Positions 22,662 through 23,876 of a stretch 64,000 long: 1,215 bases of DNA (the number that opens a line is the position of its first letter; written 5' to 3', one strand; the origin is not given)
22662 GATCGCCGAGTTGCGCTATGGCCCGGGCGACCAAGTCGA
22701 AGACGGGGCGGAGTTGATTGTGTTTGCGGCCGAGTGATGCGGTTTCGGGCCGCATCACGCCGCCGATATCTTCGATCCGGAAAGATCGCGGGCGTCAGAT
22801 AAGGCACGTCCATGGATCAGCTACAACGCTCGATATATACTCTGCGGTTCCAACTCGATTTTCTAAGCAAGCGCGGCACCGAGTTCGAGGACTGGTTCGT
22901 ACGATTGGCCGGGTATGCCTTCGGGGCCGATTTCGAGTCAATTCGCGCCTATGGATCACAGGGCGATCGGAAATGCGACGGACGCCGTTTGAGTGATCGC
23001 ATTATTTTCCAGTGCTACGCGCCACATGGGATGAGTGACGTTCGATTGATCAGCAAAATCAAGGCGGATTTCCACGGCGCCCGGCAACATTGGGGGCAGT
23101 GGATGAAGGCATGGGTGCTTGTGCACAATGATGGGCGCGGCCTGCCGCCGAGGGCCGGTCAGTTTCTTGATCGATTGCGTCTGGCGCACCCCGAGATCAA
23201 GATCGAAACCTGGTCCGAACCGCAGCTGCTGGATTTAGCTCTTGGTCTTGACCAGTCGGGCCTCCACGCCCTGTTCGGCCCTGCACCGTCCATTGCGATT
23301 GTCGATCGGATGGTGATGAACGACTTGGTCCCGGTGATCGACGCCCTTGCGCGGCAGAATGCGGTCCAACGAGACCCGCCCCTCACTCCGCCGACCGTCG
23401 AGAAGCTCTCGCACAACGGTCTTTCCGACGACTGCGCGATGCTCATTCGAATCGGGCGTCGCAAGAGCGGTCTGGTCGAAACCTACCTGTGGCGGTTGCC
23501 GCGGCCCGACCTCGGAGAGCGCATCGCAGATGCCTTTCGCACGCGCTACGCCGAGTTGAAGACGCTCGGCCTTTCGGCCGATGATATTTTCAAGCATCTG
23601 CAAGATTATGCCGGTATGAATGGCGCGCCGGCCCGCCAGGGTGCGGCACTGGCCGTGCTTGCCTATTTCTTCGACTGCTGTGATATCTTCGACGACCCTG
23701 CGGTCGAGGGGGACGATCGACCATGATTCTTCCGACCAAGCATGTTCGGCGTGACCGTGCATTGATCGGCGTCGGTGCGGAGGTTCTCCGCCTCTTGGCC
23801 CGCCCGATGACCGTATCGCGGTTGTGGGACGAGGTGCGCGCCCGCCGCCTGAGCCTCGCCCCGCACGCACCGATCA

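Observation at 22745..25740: Three-gene, translationally coupled ABC-3C / Lamassu-like conflict cassette on a low-GC islet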

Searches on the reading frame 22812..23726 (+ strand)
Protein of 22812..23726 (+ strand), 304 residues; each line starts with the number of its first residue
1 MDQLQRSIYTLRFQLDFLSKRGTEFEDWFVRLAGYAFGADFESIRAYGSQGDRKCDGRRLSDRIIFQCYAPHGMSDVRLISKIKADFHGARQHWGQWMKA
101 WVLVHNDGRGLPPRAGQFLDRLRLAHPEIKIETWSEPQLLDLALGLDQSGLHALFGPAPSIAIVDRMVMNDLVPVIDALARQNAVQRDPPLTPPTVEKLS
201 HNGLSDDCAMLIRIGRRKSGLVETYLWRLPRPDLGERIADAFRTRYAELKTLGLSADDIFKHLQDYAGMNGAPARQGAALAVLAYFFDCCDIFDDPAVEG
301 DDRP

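Call 3: search_protein_families(library=pfam, proteins=[window:22812-23726:+], max_evalue=1)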
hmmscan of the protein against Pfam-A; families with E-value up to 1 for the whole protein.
window:22812-23726:+ (304 aa): 2 families
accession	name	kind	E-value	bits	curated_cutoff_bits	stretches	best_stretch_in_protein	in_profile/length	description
PF20275.3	CTD10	-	4.3e-16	60.1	28.1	1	170-293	1-133/134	C-terminal domain 10 of the ABC-three component (ABC-3C) systems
PF23388.1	DUF7099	-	0.16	11.2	30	1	194-256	172-232/366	Domain of unknown function (DUF7099)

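Call 4: search_protein_families(library=padloc, proteins=[window:22812-23726:+], max_evalue=1)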
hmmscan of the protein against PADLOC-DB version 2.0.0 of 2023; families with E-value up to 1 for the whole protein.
window:22812-23726:+ (304 aa): 3 families
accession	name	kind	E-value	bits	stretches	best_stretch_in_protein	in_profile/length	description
PDLC04772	PDC-M68A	-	1.6e-20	72.2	1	171-294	123-251/253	-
PDLC04773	PDC-M68A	-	6.2e-20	70.1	1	172-295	62-195/200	-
PDLC03852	LmuA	-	0.0026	15.8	1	21-107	19-112/336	-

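Call 7: search_protein_families(library=ncbifam, proteins=[window:22812-23726:+], max_evalue=0.1)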
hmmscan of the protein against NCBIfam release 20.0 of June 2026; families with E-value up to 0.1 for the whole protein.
window:22812-23726:+ (304 aa): 0 families

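Call 9: search_solved_structures(query=window:22812-23726:+, max_evalue=10)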
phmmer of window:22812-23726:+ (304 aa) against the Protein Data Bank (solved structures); distinct sequences matched with E-value up to 10: 0.

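Call 10: find_homologous_proteins(query=window:22812-23726:+)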
Query window:22812-23726:+ (304 aa): 351 proteins with E <= 0.001 among 3827 candidates; the best 120 are listed.
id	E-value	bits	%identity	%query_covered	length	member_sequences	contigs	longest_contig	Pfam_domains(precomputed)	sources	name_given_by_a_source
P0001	2.8e-207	705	100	100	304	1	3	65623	PF20275.4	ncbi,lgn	-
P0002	4.5e-133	461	68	97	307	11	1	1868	PF20275.4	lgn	-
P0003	5.2e-133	461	68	98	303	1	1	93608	PF20275.4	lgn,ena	-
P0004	2.1e-132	459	68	98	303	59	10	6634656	PF20275.4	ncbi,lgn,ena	ncbi:MAG: ABC-three component system protein [Pseudomonadota bacterium]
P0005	2.4e-132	459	68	98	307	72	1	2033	PF20275.4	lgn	-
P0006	2.6e-132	459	68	98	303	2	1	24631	PF20275.4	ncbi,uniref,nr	ncbi:hypothetical protein EOA23_13930 [Mesorhizobium sp. M2A.F.Ca.ET.042.01.1.1]|uniref:ABC-three co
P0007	5.4e-132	458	67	98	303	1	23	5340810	PF20275.4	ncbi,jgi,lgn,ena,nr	ncbi:MAG: hypothetical protein IPK81_06830 [Rhodospirillales bacterium]|jgi:hypothetical protein|nr:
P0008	9.0e-132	457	67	99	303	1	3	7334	PF20275.4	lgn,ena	-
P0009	1.5e-131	456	67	98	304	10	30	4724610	PF20275.4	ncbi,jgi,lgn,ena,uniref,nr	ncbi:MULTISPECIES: ABC-three component system protein [unclassified Shinella]|uniref:ABC-three compo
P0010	1.9e-131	456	67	98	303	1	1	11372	PF20275.4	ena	-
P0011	3.5e-131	455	67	98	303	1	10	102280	PF20275.4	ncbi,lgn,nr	ncbi:MAG: hypothetical protein B7Y95_13900 [Rhizobiales bacterium 32-66-11]|nr:MAG: hypothetical pro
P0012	4.0e-131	455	68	98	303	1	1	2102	PF20275.4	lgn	-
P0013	6.6e-131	454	67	97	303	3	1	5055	PF20275.4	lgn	-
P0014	6.8e-131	454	67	97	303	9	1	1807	PF20275.4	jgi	jgi:hypothetical protein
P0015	7.1e-131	454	66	99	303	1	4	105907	PF20275.4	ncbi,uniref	ncbi:ABC-three component system protein [Bradyrhizobium elkanii]|uniref:ABC-three component system p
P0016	7.9e-131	454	67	100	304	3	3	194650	PF20275.4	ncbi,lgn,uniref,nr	ncbi:MAG: hypothetical protein QM576_01185 [Rhodopseudomonas sp.]|uniref:ABC-three component systems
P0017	8.3e-131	454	66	97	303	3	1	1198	PF20275.4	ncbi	-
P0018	9.3e-131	454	66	98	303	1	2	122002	PF20275.4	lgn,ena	-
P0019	1.0e-130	454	67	97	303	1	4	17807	PF20275.4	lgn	-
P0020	1.3e-130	453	67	98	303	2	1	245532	PF20275.4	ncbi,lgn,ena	-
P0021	1.4e-130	453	67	97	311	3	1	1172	PF20275.4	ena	-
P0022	1.6e-130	453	67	97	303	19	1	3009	PF20275.4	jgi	jgi:hypothetical protein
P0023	1.8e-130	453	67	98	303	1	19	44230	PF20275.4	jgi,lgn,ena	-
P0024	3.5e-130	452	65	99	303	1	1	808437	PF20275.4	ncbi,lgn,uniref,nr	ncbi:ABC-three component system protein [Burkholderia cepacia]|uniref:ABC-three component system pro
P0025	3.9e-130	452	68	97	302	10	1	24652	PF20275.4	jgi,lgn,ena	-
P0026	4.5e-130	451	67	97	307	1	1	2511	PF20275.4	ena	-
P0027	5.3e-130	451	65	97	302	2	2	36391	PF20275.4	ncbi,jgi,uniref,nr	ncbi:ABC-three component system protein [Rhodoblastus sp.]|jgi:hypothetical protein|uniref:ABC-three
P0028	6.2e-130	451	67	99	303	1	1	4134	PF20275.4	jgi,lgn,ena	-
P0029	6.7e-130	451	65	99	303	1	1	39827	PF20275.4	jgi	jgi:hypothetical protein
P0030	8.4e-130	451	67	98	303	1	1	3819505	PF20275.4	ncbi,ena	-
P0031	9.0e-130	450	66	99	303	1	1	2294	PF20275.4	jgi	jgi:hypothetical protein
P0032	1.1e-129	450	67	98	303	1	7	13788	PF20275.4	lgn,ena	-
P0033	1.8e-129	449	65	99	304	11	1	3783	PF20275.4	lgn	-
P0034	2.2e-129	449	67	97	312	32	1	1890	PF20275.4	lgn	-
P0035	2.8e-129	449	66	97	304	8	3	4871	PF20275.4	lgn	-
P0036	2.9e-129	449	67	97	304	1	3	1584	PF20275.4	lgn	-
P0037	3.2e-129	449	66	97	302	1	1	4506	PF20275.4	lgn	-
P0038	3.5e-129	449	65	99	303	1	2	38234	PF20275.4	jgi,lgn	jgi:hypothetical protein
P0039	3.5e-129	449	66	99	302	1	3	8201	PF20275.4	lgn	-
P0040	5.1e-129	448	67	97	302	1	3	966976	PF20275.4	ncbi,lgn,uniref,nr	ncbi:hypothetical protein GGE07_006475 [Sinorhizobium terangae]|uniref:ABC-three component systems C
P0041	5.6e-129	448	67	97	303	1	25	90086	PF20275.4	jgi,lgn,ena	jgi:hypothetical protein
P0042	5.9e-129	448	66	99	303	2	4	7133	PF20275.4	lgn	-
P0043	8.7e-129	447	66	97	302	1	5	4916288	PF20275.4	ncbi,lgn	ncbi:ABC-three component system protein [Rhizobium johnstonii]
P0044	9.0e-129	447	66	97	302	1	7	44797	PF20275.4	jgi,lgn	jgi:hypothetical protein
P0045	9.4e-129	447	65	99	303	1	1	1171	PF20275.4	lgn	-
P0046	1.0e-128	447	66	97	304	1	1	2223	PF20275.4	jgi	jgi:hypothetical protein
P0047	1.2e-128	447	65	99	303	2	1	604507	PF20275.4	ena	-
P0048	1.5e-128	446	66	98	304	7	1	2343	PF20275.4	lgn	-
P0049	1.7e-128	446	67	97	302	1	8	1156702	PF20275.4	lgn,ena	-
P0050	1.9e-128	446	65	98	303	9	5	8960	PF20275.4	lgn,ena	-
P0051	2.2e-128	446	66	97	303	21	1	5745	PF20275.4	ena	-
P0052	2.3e-128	446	68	97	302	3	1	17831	PF20275.4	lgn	-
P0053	2.4e-128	446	66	98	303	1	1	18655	PF20275.4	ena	-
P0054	2.4e-128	446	66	98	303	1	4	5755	PF20275.4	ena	-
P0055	2.5e-128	446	64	99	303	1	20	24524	PF20275.4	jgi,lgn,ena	-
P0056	2.7e-128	446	66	97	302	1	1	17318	PF20275.4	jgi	jgi:hypothetical protein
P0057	2.9e-128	445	65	99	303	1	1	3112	PF20275.4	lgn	-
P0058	3.6e-128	445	66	97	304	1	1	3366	PF20275.4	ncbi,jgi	jgi:hypothetical protein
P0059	3.6e-128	445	66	98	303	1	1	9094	PF20275.4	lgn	-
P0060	4.4e-128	445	65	98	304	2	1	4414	PF20275.4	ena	-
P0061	4.8e-128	445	67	97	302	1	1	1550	PF20275.4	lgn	-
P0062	5.3e-128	445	67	98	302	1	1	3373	PF20275.4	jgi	jgi:hypothetical protein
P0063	5.7e-128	445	66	98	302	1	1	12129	PF20275.4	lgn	-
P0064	6.6e-128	444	66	97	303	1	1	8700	PF20275.4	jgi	jgi:hypothetical protein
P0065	6.6e-128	444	65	97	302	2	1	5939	PF20275.4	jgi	jgi:hypothetical protein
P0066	6.9e-128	444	66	97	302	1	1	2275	PF20275.4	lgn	-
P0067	7.0e-128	444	66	97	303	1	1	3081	PF20275.4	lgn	-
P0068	8.9e-128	444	64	99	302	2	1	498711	PF20275.4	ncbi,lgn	-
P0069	1.0e-127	444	65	99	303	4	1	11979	PF20275.4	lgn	-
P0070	1.1e-127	444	64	97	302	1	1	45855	PF20275.4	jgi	jgi:hypothetical protein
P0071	1.2e-127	443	66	98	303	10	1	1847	PF20275.4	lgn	-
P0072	1.2e-127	443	66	98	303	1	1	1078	PF20275.4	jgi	jgi:hypothetical protein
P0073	1.4e-127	443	66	97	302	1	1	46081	PF20275.4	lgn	-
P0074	1.6e-127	443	66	98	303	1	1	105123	PF20275.4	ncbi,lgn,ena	-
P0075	1.6e-127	443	66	97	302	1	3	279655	PF20275.4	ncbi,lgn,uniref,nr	ncbi:ABC-three component system protein [Sinorhizobium medicae]|uniref:ABC-three component system pr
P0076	2.0e-127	443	64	99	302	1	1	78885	PF20275.4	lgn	-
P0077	2.2e-127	443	66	98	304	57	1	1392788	PF20275.4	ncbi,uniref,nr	ncbi:ABC-three component system protein [Azospirillum agricola]|uniref:ABC-three component system pr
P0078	2.8e-127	442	66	97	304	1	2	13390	PF20275.4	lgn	-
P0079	4.0e-127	442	64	99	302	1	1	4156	PF20275.4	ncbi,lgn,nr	ncbi:MAG: hypothetical protein O9325_23135 [Roseomonas sp.]|nr:hypothetical protein [Roseomonas sp.]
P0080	5.6e-127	441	64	98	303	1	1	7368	PF20275.4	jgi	jgi:hypothetical protein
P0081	7.7e-127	441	65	99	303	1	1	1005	PF20275.4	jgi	jgi:hypothetical protein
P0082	8.0e-127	441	67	95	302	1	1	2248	PF20275.4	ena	-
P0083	1.0e-126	440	65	98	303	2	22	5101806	PF20275.4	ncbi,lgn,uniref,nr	ncbi:hypothetical protein LYZ77_21745 [Xanthomonas hortorum pv. vitians]|uniref:ABC-three component 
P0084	1.1e-126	440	66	97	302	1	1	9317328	PF20275.4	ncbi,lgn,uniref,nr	ncbi:ABC-three component system protein [Bradyrhizobium sp. CCGB01]|uniref:ABC-three component syste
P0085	1.1e-126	440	66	97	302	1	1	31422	PF20275.4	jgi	jgi:hypothetical protein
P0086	1.2e-126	440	64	99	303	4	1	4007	PF20275.4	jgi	jgi:hypothetical protein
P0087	1.2e-126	440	66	97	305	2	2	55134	PF20275.4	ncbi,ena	-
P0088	1.3e-126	440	66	99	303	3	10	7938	PF20275.4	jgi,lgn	-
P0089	2.1e-126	439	65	98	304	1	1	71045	PF20275.4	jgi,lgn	-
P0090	4.8e-126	438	65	97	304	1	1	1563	PF20275.4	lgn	-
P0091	6.2e-126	438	63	99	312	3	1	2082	PF20275.4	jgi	jgi:hypothetical protein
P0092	6.5e-126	438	66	98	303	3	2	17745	PF20275.4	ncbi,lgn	-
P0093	8.8e-126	437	66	97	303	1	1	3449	PF20275.4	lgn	-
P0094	9.0e-126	437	64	97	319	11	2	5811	PF20275.4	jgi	jgi:hypothetical protein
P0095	9.7e-126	437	64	98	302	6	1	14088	PF20275.4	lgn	-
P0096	1.2e-125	437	64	99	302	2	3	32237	PF20275.4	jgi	-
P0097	1.4e-125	437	65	97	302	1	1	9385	PF20275.4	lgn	-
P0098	1.7e-125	436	64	98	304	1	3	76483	PF20275.4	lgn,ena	-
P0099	2.8e-125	436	64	99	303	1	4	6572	PF20275.4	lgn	-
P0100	3.3e-125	435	65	97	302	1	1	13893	PF20275.4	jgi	-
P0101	3.4e-125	435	65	97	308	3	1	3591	PF20275.4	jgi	jgi:hypothetical protein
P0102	3.7e-125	435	64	98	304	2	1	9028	PF20275.4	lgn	-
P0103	4.7e-125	435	64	98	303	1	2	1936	PF20275.4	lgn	-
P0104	4.9e-125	435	64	99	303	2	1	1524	PF20275.4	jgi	jgi:hypothetical protein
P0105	1.8e-124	433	63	100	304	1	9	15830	PF20275.4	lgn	-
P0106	3.2e-124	432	62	98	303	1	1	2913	PF20275.4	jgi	jgi:hypothetical protein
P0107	3.8e-124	432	64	99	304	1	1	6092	PF20275.4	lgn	-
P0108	5.3e-124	432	63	99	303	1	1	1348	PF20275.4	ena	-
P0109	2.1e-123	430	64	97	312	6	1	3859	PF20275.4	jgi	jgi:hypothetical protein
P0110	2.6e-123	429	64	97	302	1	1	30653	PF20275.4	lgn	-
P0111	4.1e-122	425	64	97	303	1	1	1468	PF20275.4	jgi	jgi:hypothetical protein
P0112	7.7e-122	424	62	99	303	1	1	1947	PF20275.4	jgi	jgi:hypothetical protein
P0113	1.4e-121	424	62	97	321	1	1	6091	PF20275.4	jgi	jgi:hypothetical protein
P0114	3.5e-121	422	63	98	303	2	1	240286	PF20275.4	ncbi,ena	-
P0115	1.4e-120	420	62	97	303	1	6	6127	PF20275.4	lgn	-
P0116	4.4e-120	419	64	97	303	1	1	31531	PF20275.4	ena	-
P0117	1.1e-119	417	63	97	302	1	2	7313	PF20275.4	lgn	-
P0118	1.3e-119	417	64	97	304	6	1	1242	PF20275.4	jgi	jgi:hypothetical protein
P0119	3.2e-119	416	64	98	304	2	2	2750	PF20275.4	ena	-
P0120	7.2e-119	415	61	97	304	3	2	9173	PF20275.4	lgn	-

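Call 20: find_encoding_contigs(protein=window:22812-23726:+, flank=10000, max_places=6)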
Protein window:22812-23726:+ (304 aa): 3 contigs read that carry it; 3 places shown.
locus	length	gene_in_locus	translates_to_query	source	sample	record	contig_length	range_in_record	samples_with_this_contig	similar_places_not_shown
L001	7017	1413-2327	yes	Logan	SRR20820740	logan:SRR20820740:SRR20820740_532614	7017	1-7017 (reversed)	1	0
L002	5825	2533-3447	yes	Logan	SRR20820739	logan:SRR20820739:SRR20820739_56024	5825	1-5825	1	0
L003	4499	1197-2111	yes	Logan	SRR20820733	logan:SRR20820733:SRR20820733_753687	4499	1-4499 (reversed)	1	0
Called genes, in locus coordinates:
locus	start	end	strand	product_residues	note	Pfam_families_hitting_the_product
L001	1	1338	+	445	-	?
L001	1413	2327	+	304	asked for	PF20275:CTD10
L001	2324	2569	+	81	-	PF20293:MC6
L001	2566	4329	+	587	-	PF20275:CTD10, PF10088:DUF2326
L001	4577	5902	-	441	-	PF00211:Guanylate_cyc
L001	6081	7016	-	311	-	?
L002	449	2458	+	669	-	PF00289:Biotin_carb_N, PF02222:ATP-grasp, PF02786:CPSase_L_D2, PF07478:Dala_Dala_lig_C, PF02785:Biotin_carb_C, PF25917:BSH_RND (faint), PF21139:BT_MCC_alpha, PF00364:Biotin_lipoyl, +1 more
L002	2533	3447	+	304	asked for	PF20275:CTD10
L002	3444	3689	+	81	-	PF20293:MC6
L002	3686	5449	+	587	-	PF20275:CTD10, PF10088:DUF2326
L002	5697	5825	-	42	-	?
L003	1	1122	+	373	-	?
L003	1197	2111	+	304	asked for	PF20275:CTD10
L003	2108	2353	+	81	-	PF20293:MC6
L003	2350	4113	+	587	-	PF20275:CTD10, PF10088:DUF2326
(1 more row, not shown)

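Call 23: predict_structure(alignment_id=A1)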
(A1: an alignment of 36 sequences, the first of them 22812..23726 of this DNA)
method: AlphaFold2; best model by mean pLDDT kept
length: 304 residues; sequences in the alignment: 36
mean_pLDDT: 80.0   pTM: 0.61
mean pLDDT of the five models: 80.0, 77.8, 77.5, 75.9, 71.9
residues with pLDDT >= 90: 84; 70-90: 167; 50-70: 35; < 50: 18
segments of 3 or more residues with pLDDT < 50: 48-52, 296-304
pLDDT, mean of each block of 10 residues (from residue 1): 87 91 88 93 67 72 89 83 90 89 89 93 96 95 93 85 67 72 54 61 79 77 78 77 80 83 84 77 82 51 30
secondary structure, 60 per line:
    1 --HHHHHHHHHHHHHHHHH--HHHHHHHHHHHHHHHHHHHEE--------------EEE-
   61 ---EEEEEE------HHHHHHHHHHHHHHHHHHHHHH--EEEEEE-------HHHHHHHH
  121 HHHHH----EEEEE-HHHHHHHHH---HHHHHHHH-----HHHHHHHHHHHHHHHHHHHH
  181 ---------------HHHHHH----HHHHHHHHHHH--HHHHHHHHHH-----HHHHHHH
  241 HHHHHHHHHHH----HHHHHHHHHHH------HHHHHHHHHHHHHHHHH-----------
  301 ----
elements in order: H3-19 H22-40 E57-59 E64-69 H76-97 E100-105 H113-125 E130-134 H136-144 H148-155 H161-180 H196-201 H206-216 H219-228 H234-251 H256-266 H273-289

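Call 49: fold_search(model_id=the predicted structure, library=pdb)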
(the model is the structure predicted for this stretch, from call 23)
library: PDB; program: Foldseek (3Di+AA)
matches with E <= 10: 406; with E <= 0.001: 0
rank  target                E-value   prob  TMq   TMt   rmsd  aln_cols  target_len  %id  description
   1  8fs7_E                9.2e-03  0.66  0.18  0.17  18.5       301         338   11  Structure of S. cerevisiae Rad24-RFC loading the 9-1-1 clamp onto a 10-nt gapped DNA in step 5 (closed 9-1-1 and stabl (released 2023-06-14)
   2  6vvo_E                1.2e-02  0.77  0.21  0.19  19.1       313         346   11  Structure of the human clamp loader (Replication Factor C, RFC) bound to the sliding clamp (Proliferating Cell Nuclear (released 2020-02-26)
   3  8umt_E                1.4e-02  0.63  0.21  0.19  18.7       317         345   11  Atomic model of the human CTF18-RFC-PCNA binary complex in the three-subunit binding state (state 2) (released 2024-05-08)
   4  7tfh_E                1.6e-02  0.54  0.20  0.18  18.9       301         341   11  Atomic model of the S. cerevisiae clamp-clamp loader complex PCNA-RFC bound to two DNA molecules, one at the 5'-recess (released 2022-11-16)
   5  7tfj_E                2.1e-02  0.54  0.20  0.18  19.1       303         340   10  Atomic model of S. cerevisiae clamp-clamp loader complex PCNA-RFC bound to DNA with a closed clamp ring (released 2022-11-16)
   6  7z6h_E                2.1e-02  0.51  0.18  0.17  19.0       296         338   11  Structure of DNA-bound human RAD17-RFC clamp loader and 9-1-1 checkpoint clamp (released 2022-05-04)
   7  7thj_E                2.3e-02  0.63  0.20  0.19  17.5       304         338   12  Structure of the yeast clamp loader (Replication Factor C RFC) bound to the sliding clamp (Proliferating Cell Nuclear  (released 2022-02-16)
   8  8zwo_E                3.5e-02  0.57  0.22  0.20  18.3       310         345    9  Structure of CTF18-PCNA with ATP (released 2025-06-18)
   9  9hjo_C                3.8e-02  0.85  0.21  0.29  19.3       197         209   14  FANCM-FAAP24-dsDNA complex (released 2025-06-11)
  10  7stb_E                4.9e-02  0.44  0.21  0.19  19.0       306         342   11  Closed state of Rad24-RFC:9-1-1 bound to a 5' ss/dsDNA junction (released 2022-03-23)
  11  8fs3_E                4.9e-02  0.38  0.18  0.17  18.4       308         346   11  Structure of S. cerevisiae Rad24-RFC loading the 9-1-1 clamp onto a 10-nt gapped DNA in step 1 (open 9-1-1 and shoulde (released 2023-06-14)
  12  1sxj_E                5.2e-02  0.35  0.17  0.17  18.7       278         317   11  Crystal Structure of the Eukaryotic Clamp Loader (Replication Factor C, RFC) Bound to the DNA Sliding Clamp (Prolifera (released 2004-06-22)
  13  7ste_C                5.4e-02  0.54  0.21  0.20  17.6       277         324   12  Rad24-RFC ADP state (released 2022-04-06)
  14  6vvo_C                5.4e-02  0.41  0.19  0.18  18.0       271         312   12  Structure of the human clamp loader (Replication Factor C, RFC) bound to the sliding clamp (Proliferating Cell Nuclear (released 2020-02-26)
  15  8dr0_C                5.7e-02  0.30  0.18  0.17  16.9       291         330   12  Closed state of RFC:PCNA bound to a 3' ss/dsDNA junction (released 2022-08-24)
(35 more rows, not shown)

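Call 50: find_encoding_contigs(protein=P0077, flank=10000, max_places=3)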
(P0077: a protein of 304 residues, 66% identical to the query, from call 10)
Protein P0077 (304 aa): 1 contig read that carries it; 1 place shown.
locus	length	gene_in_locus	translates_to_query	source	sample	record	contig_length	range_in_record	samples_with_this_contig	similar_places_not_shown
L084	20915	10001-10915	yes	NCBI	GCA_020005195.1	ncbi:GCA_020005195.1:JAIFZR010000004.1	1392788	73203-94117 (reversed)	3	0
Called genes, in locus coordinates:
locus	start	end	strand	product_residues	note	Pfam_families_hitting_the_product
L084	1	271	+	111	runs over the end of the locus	PF05284:DUF736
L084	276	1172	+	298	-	PF01464:SLT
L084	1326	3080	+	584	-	PF11843:DUF3363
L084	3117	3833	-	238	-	PF06912:DUF1275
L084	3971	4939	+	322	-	PF13546:DDE_5, PF01609:DDE_Tnp_1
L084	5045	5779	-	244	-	PF00004:AAA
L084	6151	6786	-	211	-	PF18974:DUF5710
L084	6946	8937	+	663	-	PF02534:T4SS-DNA_transf, PF10412:TrwB_AAD_bind, PF12696:TraG-D_C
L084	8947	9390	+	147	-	PF01402:RHH_1 (weak)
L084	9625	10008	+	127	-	PF13744:HTH_37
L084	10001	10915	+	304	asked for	PF20275:CTD10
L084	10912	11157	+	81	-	PF20293:MC6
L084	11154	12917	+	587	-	PF20275:CTD10, PF10088:DUF2326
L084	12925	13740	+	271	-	-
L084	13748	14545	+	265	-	PF09509:Hypoth_Ymh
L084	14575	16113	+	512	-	-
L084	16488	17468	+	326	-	PF00437:T2SSE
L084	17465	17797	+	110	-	PF04956:TrbC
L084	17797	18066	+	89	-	PF05101:VirB3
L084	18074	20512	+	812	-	PF27097:VirB4_TrbE_N, PF03135:CagE_TrbE_VirB (weak), PF19044:P-loop_TraG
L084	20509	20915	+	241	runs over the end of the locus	-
